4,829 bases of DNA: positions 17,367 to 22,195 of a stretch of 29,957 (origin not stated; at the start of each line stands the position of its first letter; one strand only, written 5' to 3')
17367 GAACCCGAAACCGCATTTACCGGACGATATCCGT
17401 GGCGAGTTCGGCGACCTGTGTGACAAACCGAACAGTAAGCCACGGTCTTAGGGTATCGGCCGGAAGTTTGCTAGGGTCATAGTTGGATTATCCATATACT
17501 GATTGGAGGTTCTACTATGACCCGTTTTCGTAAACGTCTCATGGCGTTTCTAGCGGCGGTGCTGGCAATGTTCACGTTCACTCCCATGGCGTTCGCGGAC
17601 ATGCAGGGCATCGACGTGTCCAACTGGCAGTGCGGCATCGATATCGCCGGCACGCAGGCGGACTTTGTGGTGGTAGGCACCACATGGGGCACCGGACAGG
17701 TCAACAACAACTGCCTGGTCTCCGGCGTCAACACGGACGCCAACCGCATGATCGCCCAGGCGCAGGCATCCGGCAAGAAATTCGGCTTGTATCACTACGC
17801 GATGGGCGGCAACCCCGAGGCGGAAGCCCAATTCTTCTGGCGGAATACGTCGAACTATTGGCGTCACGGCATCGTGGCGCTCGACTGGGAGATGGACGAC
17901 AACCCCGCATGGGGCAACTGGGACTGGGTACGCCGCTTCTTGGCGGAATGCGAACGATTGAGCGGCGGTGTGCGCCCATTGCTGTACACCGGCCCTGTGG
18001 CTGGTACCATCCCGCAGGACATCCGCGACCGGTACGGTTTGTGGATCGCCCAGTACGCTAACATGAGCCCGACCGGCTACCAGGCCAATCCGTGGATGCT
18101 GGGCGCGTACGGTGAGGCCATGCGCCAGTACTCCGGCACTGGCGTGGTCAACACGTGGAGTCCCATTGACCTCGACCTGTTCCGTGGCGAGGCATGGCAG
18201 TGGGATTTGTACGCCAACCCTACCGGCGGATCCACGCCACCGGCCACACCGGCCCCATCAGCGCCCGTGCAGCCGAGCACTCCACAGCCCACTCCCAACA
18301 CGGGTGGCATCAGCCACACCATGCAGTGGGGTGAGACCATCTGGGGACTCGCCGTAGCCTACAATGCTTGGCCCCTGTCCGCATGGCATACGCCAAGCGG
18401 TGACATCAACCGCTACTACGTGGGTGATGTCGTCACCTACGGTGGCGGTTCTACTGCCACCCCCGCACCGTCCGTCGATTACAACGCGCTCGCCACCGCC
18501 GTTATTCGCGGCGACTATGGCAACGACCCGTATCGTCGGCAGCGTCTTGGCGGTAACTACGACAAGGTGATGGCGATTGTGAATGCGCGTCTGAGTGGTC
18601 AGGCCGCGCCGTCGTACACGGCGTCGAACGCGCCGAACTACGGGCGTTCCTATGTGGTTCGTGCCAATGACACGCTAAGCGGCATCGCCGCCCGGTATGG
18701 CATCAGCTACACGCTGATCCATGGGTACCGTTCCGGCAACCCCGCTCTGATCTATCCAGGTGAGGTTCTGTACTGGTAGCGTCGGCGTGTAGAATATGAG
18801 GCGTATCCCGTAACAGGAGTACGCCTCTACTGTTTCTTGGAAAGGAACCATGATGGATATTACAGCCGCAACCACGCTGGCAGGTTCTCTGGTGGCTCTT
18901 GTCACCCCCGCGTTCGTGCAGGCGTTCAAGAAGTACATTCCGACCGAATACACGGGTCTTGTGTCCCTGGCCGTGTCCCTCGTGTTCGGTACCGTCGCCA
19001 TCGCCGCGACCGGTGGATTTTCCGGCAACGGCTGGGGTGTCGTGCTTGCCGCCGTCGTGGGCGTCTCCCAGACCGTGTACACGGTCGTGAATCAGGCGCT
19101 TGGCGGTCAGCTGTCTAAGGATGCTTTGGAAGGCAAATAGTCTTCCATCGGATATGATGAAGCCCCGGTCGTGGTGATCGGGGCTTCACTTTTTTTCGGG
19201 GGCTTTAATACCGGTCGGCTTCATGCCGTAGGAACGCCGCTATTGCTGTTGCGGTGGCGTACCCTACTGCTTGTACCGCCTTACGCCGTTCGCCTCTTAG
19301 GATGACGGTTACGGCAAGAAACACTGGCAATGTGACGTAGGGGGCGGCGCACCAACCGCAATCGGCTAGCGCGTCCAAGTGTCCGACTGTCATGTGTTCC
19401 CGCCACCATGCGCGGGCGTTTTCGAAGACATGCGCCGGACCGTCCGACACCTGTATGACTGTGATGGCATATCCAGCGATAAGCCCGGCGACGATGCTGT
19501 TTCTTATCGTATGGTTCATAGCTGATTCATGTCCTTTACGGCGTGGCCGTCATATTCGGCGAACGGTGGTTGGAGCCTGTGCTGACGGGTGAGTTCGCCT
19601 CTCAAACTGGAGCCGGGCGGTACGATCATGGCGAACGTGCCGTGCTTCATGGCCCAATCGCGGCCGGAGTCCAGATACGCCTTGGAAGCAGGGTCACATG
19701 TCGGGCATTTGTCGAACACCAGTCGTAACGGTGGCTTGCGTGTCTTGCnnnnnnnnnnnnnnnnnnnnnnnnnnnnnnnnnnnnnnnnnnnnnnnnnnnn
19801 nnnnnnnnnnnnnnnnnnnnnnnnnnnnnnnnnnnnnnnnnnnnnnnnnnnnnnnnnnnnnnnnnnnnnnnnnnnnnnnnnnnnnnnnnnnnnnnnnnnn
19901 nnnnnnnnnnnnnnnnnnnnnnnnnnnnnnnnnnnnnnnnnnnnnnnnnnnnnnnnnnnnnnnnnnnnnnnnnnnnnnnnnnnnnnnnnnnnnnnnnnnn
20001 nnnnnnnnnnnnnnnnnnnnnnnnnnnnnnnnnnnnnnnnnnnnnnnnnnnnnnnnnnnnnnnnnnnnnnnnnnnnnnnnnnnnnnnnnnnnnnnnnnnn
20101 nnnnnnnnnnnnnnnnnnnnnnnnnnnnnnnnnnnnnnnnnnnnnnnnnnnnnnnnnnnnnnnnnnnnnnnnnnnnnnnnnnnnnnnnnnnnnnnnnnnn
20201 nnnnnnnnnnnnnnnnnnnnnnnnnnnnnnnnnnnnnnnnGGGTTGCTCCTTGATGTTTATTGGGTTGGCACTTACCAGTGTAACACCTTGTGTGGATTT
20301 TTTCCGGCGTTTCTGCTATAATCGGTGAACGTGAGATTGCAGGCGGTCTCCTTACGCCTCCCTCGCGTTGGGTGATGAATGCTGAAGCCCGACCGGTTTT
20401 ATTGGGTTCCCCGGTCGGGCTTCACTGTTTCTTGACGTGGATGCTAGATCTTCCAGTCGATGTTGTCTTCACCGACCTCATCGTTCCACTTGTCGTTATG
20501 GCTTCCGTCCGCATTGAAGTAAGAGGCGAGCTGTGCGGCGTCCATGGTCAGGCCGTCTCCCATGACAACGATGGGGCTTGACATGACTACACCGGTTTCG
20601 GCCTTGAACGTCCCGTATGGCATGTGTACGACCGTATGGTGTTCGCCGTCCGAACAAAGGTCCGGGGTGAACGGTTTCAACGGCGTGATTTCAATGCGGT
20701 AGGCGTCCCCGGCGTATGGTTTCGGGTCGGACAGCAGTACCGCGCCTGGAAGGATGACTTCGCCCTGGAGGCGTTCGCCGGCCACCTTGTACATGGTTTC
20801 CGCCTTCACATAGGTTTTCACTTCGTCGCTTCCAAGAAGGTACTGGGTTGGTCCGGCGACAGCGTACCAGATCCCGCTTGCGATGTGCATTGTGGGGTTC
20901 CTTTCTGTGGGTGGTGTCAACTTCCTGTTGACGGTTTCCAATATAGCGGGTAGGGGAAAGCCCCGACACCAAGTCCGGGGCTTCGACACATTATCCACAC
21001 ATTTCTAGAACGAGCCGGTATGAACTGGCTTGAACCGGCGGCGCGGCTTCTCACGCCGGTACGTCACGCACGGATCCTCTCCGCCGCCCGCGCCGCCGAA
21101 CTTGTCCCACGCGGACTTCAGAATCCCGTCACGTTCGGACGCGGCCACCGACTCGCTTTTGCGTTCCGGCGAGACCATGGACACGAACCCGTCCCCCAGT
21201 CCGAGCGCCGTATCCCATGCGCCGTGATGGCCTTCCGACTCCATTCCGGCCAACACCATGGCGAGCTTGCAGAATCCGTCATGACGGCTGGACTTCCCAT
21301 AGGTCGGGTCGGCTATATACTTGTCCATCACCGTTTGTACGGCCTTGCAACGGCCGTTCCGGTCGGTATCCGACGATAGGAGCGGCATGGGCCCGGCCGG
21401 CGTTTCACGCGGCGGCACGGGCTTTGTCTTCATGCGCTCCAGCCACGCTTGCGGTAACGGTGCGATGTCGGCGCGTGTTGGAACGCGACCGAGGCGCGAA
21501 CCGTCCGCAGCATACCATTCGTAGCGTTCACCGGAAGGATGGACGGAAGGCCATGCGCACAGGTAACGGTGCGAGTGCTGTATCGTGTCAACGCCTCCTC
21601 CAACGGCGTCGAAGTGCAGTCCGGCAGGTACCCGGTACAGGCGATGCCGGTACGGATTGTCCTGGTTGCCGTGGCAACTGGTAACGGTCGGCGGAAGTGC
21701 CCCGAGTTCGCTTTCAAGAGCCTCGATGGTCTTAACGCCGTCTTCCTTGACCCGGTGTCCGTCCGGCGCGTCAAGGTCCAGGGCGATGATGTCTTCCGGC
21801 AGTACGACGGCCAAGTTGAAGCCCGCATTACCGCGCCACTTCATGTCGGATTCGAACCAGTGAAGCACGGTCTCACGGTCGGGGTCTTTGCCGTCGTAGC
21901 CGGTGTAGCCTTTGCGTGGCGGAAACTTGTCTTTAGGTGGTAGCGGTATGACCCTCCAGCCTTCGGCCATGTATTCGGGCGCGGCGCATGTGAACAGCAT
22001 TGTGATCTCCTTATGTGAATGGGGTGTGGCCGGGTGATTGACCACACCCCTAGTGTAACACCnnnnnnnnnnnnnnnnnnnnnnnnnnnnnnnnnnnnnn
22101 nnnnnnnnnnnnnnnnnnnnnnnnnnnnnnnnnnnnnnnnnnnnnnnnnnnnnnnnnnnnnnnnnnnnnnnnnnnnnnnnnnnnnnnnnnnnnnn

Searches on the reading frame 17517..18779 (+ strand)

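Call 10: search_protein_families(library=pfam, proteins=[window:17517-18779:+], max_evalue=0.01)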
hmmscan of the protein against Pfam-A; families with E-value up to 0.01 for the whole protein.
window:17517-18779:+ (420 aa): 4 families
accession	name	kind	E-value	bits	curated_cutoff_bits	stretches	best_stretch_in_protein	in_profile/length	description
PF01183.26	Glyco_hydro_25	-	9.3e-18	65.6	27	1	32-211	1-177/180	Glycosyl hydrolases family 25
PF08230.16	CW_7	-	2.8e-09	37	25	1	323-359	1-40/40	CW_7 repeat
PF01476.26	LysM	-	7.7e-08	32.6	20.9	1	379-401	1-23/43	LysM domain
PF23577.1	LysM_RLK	-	0.0087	16.5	27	0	380-405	4-29/44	LysM domain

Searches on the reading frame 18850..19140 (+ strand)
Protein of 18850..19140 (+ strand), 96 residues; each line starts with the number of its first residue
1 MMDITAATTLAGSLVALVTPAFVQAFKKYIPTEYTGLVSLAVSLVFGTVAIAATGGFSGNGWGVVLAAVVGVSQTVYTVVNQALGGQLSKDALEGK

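Call 10: search_protein_families(library=pfam, proteins=[window:18850-19140:+], max_evalue=0.01)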
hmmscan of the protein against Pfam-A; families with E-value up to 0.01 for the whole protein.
window:18850-19140:+ (96 aa): 1 family
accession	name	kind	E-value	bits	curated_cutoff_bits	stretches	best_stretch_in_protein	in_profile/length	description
PF06946.16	Phage_holin_5_1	-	0.0027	18.5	22.4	1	14-69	13-72/93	Bacteriophage A118-like holin, Hol118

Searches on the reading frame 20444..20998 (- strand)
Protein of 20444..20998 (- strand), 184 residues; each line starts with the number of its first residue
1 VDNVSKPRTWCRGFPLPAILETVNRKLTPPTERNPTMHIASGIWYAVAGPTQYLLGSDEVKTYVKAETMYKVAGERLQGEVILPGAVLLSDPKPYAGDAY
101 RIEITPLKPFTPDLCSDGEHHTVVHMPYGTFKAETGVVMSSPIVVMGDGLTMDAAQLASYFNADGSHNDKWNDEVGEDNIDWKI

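Call 9: search_protein_families(library=pfam, proteins=[window:20444-20998:-], max_evalue=0.01)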
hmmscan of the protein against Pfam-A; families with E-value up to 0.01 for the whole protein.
window:20444-20998:- (184 aa): 0 families

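Call 11: search_protein_families(library=phrogs, proteins=[window:20444-20998:-], max_evalue=0.01)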
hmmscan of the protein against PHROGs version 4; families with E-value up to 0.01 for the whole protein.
window:20444-20998:- (184 aa): 0 families

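Call 20: search_protein_families(library=ncbifam, proteins=[window:20444-20998:-], max_evalue=1)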
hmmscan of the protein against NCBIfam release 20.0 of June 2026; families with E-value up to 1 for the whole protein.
window:20444-20998:- (184 aa): 0 families

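Call 22: search_protein_families(library=pfam, proteins=[window:20444-20998:-], max_evalue=10)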
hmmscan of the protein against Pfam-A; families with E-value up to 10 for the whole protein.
window:20444-20998:- (184 aa): 1 family
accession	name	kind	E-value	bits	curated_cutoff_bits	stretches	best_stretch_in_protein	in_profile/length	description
PF12708.12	Pect-lyase_RHGA_epim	-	0.074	13.3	27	1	121-167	34-80/213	Rhamnogalacturonase A/epimerase, pectate lyase-like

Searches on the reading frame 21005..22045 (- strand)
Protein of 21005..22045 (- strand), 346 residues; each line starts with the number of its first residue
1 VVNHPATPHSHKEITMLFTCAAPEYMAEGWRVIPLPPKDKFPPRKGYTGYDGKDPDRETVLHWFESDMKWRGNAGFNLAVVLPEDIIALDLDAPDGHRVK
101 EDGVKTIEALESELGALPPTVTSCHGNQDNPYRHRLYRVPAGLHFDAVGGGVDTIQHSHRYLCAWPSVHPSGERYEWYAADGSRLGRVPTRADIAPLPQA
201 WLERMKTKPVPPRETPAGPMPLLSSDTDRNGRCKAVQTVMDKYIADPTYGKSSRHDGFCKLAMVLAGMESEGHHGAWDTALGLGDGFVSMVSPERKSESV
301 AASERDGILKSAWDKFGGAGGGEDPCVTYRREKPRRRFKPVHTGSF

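Call 9: search_protein_families(library=pfam, proteins=[window:21005-22045:-], max_evalue=0.01)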
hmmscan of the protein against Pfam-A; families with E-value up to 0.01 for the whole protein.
window:21005-22045:- (346 aa): 1 family
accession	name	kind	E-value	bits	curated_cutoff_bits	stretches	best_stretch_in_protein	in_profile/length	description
PF09250.16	Prim-Pol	-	2.2e-25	90.4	22.8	1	22-199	1-157/158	Bifunctional DNA primase/polymerase, N-terminal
